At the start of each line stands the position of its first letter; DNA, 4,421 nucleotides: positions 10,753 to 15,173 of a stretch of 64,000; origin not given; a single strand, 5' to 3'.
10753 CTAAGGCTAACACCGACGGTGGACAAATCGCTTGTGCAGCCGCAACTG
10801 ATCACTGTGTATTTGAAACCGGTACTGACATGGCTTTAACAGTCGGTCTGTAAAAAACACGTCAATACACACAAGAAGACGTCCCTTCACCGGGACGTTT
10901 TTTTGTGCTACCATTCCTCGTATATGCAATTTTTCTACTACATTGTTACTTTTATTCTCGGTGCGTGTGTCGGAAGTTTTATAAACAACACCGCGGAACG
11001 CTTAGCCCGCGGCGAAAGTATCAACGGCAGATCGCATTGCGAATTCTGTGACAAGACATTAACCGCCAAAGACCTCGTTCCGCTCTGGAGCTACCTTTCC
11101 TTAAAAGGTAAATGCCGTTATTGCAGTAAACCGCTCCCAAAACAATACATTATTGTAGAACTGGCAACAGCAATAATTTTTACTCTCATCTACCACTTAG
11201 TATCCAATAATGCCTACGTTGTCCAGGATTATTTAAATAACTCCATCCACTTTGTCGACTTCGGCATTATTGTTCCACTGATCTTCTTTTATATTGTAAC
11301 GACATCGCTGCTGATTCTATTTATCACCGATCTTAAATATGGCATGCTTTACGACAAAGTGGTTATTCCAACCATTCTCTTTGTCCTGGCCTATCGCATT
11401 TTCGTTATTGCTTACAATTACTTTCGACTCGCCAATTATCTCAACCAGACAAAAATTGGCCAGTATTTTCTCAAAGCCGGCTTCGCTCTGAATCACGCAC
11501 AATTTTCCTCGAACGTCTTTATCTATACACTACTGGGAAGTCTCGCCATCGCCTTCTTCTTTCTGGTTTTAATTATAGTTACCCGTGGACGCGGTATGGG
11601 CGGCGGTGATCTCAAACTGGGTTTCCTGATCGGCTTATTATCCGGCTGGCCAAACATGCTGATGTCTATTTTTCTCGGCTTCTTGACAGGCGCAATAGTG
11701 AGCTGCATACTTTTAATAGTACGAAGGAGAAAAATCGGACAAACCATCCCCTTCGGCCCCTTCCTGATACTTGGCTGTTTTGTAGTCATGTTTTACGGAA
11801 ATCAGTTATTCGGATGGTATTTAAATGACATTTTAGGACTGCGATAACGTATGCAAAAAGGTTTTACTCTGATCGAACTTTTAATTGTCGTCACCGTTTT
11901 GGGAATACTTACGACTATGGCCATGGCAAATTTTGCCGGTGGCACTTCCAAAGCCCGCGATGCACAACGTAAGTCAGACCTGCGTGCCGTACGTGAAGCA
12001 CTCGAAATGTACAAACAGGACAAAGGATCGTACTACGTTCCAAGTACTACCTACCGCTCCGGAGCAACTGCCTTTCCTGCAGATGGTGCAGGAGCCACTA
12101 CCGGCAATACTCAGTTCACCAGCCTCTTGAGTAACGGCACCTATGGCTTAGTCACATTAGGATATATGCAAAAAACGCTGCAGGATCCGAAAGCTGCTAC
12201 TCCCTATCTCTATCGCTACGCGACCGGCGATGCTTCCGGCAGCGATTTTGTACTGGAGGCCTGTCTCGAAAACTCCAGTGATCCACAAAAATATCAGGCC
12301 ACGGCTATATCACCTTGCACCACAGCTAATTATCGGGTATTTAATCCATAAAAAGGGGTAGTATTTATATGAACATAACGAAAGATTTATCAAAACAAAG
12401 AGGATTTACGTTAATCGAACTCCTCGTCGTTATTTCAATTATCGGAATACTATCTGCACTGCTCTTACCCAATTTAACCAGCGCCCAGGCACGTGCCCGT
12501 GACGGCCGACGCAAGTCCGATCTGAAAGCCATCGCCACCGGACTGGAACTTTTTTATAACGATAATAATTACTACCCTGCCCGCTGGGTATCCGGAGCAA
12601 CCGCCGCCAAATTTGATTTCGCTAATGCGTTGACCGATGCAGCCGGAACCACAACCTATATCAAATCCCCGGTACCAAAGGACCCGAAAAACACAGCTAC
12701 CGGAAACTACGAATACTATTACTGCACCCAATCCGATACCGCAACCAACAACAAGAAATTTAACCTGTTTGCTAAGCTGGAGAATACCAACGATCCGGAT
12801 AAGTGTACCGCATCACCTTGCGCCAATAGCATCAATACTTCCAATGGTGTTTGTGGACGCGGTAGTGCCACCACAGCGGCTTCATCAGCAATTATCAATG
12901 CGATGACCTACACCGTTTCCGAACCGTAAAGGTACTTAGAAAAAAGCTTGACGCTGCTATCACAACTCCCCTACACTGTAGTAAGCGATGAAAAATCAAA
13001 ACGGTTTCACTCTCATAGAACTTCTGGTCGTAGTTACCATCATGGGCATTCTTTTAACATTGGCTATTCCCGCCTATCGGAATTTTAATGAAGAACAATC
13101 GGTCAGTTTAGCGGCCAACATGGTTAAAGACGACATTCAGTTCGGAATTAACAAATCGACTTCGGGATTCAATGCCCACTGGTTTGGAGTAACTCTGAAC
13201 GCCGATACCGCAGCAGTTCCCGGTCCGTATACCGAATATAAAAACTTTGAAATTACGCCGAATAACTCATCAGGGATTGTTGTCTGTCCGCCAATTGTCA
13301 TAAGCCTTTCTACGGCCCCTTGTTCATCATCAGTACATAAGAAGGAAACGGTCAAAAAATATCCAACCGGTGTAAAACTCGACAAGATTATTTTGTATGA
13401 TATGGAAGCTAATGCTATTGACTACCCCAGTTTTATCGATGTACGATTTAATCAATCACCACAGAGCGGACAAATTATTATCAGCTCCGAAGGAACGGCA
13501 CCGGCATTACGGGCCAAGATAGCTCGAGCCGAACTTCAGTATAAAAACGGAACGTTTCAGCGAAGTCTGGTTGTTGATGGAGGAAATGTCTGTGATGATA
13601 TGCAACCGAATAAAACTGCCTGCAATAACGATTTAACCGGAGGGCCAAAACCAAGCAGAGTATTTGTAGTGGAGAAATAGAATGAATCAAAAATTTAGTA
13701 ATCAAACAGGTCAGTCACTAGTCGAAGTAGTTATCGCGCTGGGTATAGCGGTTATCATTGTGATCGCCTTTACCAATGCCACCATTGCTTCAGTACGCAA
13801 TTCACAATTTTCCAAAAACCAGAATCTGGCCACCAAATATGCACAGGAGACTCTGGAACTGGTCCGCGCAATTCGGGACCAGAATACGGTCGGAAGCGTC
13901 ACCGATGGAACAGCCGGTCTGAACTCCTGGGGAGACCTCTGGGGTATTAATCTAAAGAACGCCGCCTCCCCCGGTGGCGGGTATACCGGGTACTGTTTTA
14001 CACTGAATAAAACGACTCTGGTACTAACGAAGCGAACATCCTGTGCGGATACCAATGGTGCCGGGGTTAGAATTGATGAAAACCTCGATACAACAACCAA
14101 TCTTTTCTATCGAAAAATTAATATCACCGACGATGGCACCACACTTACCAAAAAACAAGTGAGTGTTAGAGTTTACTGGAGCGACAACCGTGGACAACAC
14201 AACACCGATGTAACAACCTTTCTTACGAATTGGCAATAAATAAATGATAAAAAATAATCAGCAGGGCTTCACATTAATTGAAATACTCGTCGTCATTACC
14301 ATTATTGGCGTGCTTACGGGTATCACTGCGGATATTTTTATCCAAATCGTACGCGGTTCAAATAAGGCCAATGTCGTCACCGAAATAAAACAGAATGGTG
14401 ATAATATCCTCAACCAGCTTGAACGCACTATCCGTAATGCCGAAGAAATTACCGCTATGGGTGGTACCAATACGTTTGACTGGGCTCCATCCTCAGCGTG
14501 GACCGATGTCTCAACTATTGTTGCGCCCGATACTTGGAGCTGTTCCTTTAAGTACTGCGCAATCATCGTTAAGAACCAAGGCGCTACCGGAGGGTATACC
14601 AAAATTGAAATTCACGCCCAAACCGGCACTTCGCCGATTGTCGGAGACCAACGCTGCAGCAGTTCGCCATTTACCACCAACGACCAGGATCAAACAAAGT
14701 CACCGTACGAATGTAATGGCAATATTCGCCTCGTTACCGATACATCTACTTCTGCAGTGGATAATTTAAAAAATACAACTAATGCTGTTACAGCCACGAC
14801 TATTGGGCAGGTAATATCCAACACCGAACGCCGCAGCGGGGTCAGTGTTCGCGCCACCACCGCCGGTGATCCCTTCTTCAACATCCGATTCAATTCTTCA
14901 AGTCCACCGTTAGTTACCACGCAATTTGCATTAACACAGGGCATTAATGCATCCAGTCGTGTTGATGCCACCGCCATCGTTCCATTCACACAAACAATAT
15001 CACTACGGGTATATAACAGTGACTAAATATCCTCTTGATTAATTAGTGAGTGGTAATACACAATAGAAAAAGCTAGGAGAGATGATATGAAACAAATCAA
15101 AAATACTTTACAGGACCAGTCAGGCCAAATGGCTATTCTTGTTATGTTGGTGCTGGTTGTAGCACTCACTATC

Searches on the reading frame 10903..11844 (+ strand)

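Call 93: search_protein_families(library=pfam, proteins=[window:10903-11844:+], max_evalue=0.00001)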
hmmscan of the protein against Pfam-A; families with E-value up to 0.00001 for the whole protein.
window:10903-11844:+ (314 aa): 2 families
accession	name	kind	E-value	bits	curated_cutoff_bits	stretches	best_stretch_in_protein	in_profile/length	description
PF06750.18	A24_N_bact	-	6.3e-26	90.7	23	1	18-98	1-82/84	Bacterial Peptidase A24 N-terminal domain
PF01478.23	Peptidase_A24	-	2.1e-08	35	26.5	1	131-267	2-103/104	Type IV leader peptidase family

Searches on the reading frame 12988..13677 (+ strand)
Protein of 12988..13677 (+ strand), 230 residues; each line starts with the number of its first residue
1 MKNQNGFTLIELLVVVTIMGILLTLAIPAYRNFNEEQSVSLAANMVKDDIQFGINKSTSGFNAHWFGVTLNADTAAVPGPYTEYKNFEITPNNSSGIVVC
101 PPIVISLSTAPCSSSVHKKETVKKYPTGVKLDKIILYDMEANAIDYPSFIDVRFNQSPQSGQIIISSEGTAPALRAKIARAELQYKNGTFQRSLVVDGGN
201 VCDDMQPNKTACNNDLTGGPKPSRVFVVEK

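Call 93: search_protein_families(library=pfam, proteins=[window:12988-13677:+], max_evalue=0.00001)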
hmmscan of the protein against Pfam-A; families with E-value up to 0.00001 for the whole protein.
window:12988-13677:+ (230 aa): 1 family
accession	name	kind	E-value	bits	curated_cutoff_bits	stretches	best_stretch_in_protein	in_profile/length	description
PF07963.17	N_methyl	-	2.9e-10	39.7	21.2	1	1-26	1-26/27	Prokaryotic N-terminal methylation motif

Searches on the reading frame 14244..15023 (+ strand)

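Call 93: search_protein_families(library=pfam, proteins=[window:14244-15023:+], max_evalue=0.00001)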
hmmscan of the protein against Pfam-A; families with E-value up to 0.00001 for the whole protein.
window:14244-15023:+ (260 aa): 1 family
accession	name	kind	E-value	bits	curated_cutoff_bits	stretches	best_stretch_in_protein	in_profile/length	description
PF07963.17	N_methyl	-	1.4e-09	37.6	21.2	1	3-28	1-26/27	Prokaryotic N-terminal methylation motif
